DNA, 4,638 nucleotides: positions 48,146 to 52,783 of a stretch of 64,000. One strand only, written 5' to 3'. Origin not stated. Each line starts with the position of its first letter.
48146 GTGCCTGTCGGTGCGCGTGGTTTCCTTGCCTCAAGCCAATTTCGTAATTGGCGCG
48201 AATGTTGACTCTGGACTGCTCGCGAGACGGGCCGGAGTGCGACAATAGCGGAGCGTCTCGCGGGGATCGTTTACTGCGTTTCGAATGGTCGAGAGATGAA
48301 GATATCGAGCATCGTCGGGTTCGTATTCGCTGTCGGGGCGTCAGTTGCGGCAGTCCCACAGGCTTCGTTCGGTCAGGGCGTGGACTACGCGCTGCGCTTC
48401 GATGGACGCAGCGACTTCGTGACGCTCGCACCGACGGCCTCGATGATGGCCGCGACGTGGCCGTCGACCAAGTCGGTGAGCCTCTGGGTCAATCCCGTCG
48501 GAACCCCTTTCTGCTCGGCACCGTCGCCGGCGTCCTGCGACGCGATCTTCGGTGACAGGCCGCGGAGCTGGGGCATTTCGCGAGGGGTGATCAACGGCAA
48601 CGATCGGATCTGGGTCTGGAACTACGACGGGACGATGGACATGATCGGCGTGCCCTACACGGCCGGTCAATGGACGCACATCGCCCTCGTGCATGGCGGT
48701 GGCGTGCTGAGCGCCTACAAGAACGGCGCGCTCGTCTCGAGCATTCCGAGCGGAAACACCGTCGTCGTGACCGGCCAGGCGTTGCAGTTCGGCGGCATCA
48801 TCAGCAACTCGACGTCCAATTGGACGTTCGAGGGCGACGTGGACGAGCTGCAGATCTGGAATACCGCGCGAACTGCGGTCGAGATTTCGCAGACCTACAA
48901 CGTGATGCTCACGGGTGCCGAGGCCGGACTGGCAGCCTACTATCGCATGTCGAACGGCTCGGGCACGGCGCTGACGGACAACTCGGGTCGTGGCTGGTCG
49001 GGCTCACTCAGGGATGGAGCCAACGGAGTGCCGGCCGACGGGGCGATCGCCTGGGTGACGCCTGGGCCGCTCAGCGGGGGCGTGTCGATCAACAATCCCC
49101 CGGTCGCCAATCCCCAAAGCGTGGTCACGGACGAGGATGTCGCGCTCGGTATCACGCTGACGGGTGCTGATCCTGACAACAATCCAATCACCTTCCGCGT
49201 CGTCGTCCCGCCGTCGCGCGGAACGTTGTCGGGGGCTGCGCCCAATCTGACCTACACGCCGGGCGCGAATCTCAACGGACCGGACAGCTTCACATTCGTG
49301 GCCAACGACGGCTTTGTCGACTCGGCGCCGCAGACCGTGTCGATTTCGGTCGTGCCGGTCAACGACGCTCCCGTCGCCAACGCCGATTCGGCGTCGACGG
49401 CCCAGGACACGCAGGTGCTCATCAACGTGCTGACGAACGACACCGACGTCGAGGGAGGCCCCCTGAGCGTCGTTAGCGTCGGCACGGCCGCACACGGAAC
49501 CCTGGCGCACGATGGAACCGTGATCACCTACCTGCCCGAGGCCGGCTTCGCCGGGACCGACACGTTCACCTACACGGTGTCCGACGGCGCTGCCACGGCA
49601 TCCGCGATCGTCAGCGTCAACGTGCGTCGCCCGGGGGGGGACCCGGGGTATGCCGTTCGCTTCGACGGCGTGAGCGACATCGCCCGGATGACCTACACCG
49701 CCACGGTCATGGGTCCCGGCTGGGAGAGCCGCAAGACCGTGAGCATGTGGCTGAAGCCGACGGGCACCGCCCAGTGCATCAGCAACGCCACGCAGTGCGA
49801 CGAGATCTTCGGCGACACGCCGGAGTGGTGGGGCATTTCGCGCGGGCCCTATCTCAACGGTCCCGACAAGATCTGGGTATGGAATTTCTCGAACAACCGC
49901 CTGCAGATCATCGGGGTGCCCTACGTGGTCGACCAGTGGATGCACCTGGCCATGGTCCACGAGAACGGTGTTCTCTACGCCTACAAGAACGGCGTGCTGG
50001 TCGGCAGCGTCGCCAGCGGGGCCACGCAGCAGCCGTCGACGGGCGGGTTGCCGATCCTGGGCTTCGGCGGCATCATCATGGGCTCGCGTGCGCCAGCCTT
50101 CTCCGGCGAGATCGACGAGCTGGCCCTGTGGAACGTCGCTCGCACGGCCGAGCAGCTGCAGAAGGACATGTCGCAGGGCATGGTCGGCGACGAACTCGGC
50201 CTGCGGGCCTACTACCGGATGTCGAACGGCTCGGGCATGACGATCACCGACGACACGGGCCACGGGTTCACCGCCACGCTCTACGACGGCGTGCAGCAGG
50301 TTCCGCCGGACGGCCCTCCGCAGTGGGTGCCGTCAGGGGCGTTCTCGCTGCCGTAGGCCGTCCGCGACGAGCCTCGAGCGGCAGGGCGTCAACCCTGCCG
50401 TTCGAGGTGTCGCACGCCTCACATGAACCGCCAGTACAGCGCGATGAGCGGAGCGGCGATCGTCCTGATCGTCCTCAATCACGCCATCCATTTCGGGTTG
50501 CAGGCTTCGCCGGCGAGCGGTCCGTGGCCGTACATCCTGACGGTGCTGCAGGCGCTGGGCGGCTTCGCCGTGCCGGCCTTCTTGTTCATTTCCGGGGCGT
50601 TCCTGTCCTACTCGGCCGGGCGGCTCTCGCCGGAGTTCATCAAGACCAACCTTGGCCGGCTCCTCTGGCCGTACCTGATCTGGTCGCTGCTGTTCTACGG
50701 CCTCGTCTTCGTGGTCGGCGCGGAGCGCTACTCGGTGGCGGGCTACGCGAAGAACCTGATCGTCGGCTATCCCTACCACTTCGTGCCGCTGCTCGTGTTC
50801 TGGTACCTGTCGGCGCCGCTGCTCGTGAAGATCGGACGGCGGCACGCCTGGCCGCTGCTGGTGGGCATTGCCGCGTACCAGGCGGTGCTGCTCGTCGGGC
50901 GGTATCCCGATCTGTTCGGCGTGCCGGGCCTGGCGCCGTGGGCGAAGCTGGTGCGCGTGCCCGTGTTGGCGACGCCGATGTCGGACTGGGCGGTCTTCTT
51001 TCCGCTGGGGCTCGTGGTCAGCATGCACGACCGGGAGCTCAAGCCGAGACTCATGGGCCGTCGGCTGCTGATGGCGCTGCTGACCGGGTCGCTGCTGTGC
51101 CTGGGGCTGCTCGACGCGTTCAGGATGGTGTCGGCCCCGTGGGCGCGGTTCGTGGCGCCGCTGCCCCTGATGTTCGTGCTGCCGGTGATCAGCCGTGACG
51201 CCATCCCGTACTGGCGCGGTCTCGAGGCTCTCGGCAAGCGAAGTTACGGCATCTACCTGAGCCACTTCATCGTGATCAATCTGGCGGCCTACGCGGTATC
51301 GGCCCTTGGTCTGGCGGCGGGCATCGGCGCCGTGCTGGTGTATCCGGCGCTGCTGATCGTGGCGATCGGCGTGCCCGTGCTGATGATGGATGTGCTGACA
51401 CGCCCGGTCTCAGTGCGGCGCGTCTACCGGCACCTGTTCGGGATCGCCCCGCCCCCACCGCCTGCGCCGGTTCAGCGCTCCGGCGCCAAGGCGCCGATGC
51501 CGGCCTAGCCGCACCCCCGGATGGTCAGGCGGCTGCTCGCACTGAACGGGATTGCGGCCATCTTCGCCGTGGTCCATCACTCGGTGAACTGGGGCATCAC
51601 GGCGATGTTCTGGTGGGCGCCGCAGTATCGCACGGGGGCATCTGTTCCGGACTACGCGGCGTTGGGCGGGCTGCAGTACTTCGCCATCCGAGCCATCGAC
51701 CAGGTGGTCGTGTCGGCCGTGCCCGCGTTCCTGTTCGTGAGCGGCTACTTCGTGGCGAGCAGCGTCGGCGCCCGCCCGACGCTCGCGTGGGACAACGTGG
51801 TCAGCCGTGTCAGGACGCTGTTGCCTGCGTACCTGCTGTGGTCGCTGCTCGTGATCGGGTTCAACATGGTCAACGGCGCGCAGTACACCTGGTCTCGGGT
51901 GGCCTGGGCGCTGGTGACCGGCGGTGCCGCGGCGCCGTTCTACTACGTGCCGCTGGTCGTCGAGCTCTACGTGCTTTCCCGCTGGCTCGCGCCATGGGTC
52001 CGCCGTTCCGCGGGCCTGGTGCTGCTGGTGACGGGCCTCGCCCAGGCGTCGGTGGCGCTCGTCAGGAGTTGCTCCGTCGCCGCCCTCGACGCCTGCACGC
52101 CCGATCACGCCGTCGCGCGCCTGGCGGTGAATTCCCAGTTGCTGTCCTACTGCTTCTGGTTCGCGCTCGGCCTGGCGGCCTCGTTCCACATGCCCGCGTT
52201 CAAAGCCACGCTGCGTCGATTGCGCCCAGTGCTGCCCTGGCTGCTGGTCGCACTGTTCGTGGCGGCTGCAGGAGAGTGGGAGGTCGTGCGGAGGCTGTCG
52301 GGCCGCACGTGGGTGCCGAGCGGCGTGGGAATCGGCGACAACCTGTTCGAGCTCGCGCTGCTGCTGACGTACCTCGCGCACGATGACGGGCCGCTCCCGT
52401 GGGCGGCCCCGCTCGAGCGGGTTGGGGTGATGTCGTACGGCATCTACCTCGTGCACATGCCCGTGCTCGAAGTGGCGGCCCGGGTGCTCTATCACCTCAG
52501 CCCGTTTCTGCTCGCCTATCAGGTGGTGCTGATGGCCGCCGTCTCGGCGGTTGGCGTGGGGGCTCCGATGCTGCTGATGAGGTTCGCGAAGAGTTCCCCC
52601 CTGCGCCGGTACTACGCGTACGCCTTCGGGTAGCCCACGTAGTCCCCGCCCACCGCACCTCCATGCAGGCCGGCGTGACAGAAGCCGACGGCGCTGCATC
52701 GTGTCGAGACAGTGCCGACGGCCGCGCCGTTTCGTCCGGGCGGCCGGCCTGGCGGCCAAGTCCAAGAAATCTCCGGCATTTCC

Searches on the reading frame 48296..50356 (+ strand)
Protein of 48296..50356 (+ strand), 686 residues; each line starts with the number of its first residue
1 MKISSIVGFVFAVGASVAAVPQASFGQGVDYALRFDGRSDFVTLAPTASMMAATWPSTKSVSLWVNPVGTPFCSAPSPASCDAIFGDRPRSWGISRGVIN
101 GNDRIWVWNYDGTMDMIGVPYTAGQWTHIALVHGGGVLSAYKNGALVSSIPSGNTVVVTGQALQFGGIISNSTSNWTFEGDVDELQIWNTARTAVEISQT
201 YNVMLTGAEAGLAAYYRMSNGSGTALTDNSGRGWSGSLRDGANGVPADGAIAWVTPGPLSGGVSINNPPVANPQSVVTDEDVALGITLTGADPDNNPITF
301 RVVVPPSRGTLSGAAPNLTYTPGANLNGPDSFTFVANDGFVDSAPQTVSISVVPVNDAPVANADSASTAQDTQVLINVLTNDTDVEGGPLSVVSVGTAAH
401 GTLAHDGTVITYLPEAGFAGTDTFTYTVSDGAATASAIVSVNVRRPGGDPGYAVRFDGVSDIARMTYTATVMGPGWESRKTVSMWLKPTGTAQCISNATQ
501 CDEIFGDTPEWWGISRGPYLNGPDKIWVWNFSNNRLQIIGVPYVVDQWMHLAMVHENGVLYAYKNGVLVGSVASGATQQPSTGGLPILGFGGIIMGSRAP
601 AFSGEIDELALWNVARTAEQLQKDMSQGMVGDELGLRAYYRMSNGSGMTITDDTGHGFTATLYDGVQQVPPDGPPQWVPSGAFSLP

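Call 7: search_protein_families(library=pfam, proteins=[window:48296-50356:+], max_evalue=0.0001)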
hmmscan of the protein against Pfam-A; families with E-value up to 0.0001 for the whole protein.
window:48296-50356:+ (686 aa): 4 families
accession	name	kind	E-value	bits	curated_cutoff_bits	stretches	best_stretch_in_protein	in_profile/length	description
PF17963.7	Big_9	-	2e-36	125.2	23.6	2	356-442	1-89/89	Bacterial Ig domain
PF13385.13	Laminin_G_3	-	4e-31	108.6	27.6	2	480-621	19-150/151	Concanavalin A-like lectin/glucanases superfamily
PF17892.7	Cadherin_5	-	1.4e-25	89.4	26.5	2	355-443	1-97/98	Cadherin-like domain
PF17803.7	Cadherin_4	-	5.7e-23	81.7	25.1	2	346-407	1-65/71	Bacterial cadherin-like domain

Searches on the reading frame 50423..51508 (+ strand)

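Call 7: search_protein_families(library=pfam, proteins=[window:50423-51508:+], max_evalue=0.0001)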
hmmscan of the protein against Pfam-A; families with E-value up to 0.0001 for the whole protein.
window:50423-51508:+ (361 aa): 1 family
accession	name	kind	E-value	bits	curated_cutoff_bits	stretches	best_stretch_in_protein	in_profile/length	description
PF01757.29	Acyl_transf_3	-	4.1e-33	115.3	31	1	11-321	10-324/326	Acyltransferase domain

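Call 24: search_protein_families(library=ncbifam, proteins=[window:50423-51508:+], max_evalue=0.00001)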
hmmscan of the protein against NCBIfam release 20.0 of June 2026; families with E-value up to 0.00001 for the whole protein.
window:50423-51508:+ (361 aa): 0 families

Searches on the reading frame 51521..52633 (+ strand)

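Call 7: search_protein_families(library=pfam, proteins=[window:51521-52633:+], max_evalue=0.0001)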
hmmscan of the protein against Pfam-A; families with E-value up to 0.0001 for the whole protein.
window:51521-52633:+ (370 aa): 1 family
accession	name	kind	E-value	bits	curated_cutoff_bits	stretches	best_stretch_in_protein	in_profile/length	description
PF01757.29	Acyl_transf_3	-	4.6e-22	78.9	31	1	10-340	9-318/326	Acyltransferase domain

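Call 24: search_protein_families(library=ncbifam, proteins=[window:51521-52633:+], max_evalue=0.00001)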
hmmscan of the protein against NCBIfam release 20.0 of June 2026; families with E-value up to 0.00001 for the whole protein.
window:51521-52633:+ (370 aa): 0 families
